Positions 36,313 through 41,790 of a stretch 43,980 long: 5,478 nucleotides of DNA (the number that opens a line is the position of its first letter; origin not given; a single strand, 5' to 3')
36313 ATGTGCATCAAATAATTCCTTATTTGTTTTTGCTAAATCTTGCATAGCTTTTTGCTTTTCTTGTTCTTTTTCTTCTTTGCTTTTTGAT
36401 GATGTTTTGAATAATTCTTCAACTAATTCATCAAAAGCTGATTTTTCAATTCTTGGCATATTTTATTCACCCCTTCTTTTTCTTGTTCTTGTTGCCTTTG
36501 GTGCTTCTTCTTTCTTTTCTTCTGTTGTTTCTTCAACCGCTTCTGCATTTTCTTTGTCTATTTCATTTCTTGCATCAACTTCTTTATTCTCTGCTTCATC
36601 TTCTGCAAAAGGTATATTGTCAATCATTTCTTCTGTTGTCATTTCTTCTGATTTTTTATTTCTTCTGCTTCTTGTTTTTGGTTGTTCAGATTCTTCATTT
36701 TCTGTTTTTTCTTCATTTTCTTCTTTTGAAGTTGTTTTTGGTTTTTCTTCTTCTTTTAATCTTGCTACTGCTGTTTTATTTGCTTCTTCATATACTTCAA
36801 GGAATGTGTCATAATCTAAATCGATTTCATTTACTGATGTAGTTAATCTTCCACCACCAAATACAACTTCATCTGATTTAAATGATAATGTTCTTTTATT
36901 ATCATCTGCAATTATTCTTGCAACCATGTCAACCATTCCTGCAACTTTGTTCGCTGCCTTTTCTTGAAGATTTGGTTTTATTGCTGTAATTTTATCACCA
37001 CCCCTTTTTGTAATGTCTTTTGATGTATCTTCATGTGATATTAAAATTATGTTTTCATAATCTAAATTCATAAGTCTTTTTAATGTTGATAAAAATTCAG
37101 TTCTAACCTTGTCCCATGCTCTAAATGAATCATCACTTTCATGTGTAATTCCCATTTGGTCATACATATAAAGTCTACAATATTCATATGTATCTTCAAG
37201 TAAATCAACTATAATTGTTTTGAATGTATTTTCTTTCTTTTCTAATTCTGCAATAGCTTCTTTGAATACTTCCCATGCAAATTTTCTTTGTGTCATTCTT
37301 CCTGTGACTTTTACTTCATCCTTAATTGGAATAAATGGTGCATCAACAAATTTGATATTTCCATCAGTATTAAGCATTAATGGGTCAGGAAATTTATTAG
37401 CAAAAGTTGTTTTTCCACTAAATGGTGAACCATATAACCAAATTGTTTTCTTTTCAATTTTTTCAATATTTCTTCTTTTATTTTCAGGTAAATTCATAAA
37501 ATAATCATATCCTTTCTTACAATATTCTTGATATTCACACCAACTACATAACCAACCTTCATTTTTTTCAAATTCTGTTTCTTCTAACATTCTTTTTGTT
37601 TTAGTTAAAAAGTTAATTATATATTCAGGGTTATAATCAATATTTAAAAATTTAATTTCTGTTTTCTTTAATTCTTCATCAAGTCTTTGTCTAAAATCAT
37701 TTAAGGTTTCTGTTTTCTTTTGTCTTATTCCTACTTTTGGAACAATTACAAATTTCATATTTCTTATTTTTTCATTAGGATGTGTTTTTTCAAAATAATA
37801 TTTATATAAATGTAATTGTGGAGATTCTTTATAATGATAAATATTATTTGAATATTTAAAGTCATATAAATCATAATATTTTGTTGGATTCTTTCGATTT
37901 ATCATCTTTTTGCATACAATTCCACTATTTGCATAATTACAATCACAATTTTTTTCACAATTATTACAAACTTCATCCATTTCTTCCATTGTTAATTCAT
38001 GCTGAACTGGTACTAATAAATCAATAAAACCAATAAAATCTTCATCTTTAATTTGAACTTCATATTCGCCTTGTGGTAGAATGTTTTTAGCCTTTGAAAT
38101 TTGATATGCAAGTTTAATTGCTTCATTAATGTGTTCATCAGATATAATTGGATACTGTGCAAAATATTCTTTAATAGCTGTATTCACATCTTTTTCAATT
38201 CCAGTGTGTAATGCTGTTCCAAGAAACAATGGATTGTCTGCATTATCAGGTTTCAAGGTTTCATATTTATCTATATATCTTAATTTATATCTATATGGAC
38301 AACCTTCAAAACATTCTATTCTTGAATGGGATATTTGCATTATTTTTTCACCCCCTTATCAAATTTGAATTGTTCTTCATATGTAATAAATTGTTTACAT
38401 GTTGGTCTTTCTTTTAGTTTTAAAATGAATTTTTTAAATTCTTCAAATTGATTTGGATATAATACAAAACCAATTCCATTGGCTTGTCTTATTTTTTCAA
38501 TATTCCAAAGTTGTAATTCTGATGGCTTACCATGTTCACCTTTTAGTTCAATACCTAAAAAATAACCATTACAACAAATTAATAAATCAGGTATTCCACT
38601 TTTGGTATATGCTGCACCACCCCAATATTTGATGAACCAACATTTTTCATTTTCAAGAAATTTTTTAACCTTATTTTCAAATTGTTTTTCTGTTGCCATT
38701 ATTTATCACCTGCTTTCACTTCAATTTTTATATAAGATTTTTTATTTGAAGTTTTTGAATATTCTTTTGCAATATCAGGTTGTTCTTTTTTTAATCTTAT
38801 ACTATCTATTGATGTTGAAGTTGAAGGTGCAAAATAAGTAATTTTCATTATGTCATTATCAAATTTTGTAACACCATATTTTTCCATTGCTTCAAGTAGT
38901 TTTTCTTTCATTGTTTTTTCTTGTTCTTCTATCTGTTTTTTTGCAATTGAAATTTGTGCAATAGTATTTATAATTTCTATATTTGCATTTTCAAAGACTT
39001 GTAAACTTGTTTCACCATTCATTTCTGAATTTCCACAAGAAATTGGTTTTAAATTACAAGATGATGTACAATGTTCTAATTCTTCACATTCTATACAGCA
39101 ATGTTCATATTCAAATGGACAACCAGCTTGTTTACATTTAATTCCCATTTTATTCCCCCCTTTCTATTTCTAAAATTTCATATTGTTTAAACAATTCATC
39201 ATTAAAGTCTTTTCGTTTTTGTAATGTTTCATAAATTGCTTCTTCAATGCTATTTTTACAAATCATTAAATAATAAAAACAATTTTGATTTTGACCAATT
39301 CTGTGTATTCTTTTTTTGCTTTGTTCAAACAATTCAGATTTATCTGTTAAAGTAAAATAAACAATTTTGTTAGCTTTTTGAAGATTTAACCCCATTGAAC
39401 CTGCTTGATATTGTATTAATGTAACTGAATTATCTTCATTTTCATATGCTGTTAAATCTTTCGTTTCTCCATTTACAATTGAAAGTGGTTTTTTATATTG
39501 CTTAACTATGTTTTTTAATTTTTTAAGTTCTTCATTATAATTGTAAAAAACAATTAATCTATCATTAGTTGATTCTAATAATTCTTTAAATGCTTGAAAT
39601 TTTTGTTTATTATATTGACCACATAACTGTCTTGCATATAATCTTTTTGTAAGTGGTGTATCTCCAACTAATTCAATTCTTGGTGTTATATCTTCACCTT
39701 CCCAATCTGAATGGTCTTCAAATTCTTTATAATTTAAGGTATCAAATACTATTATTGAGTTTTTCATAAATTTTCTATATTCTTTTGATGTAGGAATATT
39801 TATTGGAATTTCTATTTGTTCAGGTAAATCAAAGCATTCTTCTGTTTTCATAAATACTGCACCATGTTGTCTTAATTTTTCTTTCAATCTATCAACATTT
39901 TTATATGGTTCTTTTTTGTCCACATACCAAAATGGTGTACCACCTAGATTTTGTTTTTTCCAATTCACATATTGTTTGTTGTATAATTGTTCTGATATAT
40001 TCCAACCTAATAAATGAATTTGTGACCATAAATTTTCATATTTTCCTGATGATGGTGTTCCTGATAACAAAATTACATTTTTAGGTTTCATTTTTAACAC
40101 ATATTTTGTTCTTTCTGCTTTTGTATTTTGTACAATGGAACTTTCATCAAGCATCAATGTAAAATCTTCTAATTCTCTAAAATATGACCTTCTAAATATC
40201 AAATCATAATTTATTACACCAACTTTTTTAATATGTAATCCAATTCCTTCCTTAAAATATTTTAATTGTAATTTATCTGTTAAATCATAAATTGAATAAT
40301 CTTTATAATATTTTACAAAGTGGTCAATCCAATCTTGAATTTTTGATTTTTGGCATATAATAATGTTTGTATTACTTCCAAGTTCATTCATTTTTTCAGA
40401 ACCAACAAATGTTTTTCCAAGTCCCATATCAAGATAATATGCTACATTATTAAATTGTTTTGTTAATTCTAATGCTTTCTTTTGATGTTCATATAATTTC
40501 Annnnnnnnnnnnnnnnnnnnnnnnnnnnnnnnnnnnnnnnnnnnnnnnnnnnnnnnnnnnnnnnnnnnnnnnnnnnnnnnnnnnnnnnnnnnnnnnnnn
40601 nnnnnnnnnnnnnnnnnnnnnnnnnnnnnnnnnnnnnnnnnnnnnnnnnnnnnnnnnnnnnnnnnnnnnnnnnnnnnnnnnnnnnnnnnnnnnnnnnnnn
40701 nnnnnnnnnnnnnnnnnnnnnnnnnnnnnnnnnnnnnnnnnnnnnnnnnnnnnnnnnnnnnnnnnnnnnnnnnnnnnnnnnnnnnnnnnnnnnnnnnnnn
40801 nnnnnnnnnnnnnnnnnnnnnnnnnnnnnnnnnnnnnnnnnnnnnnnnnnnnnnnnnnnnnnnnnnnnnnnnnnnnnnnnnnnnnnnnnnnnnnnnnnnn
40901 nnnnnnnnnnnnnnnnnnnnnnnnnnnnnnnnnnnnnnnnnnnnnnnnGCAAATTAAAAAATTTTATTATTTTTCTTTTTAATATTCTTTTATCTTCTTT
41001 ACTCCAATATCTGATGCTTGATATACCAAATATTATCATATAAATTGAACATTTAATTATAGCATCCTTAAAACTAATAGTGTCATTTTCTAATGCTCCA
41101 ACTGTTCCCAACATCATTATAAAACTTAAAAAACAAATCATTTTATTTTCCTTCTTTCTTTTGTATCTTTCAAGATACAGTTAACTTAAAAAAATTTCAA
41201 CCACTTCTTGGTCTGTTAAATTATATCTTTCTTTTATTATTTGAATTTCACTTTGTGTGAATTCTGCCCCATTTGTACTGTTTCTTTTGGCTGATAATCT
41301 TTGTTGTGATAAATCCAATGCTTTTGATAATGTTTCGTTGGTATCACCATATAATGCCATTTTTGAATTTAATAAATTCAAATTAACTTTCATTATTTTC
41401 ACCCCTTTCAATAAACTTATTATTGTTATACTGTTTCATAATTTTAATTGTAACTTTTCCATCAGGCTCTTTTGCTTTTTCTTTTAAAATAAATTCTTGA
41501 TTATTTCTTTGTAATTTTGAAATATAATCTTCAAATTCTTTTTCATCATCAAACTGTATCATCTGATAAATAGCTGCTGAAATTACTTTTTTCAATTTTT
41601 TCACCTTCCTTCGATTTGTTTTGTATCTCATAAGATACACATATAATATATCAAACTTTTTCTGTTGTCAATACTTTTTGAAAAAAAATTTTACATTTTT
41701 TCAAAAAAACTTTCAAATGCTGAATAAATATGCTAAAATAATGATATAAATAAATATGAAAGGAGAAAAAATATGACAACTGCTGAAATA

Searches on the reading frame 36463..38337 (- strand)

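Call 109: search_protein_families(library=pfam, proteins=[window:36463-38337:-], max_evalue=0.01)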
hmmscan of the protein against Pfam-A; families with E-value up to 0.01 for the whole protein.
window:36463-38337:- (624 aa): 2 families
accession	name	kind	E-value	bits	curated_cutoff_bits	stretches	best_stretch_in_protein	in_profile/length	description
PF13479.12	AAA_24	-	1.2e-46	159.4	27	1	296-498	2-195/195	AAA domain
PF12705.13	PDDEXK_1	-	6.1e-16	59.5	22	2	1-52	1-50/247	PD-(D/E)XK nuclease superfamily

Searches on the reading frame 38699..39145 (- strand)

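Call 109: search_protein_families(library=pfam, proteins=[window:38699-39145:-], max_evalue=0.01)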
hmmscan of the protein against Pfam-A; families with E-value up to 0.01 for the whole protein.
window:38699-39145:- (148 aa): 1 family
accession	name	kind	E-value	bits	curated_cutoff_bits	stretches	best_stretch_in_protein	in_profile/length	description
PF05565.16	Sipho_Gp157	-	0.00072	20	28.6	1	61-146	62-145/162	Siphovirus Gp157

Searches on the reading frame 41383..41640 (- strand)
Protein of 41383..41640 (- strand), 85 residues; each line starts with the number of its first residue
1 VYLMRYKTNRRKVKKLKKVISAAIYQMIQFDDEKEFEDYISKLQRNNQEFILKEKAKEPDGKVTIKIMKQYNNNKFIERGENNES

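Call 12: search_protein_families(library=pfam, proteins=[window:41383-41640:-], max_evalue=0.01)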
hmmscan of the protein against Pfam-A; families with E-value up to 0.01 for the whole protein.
window:41383-41640:- (85 aa): 1 family
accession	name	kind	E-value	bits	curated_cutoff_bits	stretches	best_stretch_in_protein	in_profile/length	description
PF18330.7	Lig_C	-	0.002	18.5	25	1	13-73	54-113/125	Ligase Pab1020 C-terminal region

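Call 13: search_protein_families(library=phrogs, proteins=[window:41383-41640:-], max_evalue=0.001)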
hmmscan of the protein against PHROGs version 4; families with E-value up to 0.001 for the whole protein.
window:41383-41640:- (85 aa): 0 families
